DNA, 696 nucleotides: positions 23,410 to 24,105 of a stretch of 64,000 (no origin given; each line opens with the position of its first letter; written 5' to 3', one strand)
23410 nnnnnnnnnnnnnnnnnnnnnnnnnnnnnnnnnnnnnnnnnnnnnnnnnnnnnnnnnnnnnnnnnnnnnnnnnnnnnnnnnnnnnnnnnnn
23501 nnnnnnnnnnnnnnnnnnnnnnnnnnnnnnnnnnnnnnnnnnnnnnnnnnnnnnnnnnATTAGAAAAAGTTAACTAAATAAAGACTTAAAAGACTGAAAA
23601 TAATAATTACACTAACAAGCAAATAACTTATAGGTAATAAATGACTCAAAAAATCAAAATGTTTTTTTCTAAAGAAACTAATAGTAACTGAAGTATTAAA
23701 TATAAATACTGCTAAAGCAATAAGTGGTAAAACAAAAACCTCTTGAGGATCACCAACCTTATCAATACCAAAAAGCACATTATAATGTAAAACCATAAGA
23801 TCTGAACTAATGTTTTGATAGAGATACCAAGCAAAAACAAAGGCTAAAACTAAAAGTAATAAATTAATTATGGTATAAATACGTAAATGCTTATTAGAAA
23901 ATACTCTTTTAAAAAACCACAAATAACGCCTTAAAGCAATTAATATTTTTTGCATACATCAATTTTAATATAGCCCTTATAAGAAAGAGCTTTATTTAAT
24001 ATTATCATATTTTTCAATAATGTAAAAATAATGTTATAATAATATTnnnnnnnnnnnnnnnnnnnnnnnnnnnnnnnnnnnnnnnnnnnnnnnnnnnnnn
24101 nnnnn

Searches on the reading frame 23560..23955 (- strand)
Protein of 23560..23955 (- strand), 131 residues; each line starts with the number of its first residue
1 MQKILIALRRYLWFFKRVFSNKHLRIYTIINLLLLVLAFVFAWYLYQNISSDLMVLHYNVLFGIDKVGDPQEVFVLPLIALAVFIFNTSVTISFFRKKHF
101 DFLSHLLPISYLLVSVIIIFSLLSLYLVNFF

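Call 3: search_protein_families(library=pfam, proteins=[window:23560-23955:-], max_evalue=1)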
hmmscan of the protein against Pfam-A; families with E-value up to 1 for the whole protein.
window:23560-23955:- (131 aa): 1 family
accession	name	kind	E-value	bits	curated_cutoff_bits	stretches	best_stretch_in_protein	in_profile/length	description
PF07853.16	DUF1648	-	0.00098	19.2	28.7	1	33-80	1-48/49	Domain of unknown function (DUF1648)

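Call 52: search_protein_families(library=ncbifam, proteins=[window:23560-23955:-], max_evalue=0.00001)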
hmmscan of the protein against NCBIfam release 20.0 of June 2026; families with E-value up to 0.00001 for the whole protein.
window:23560-23955:- (131 aa): 0 families
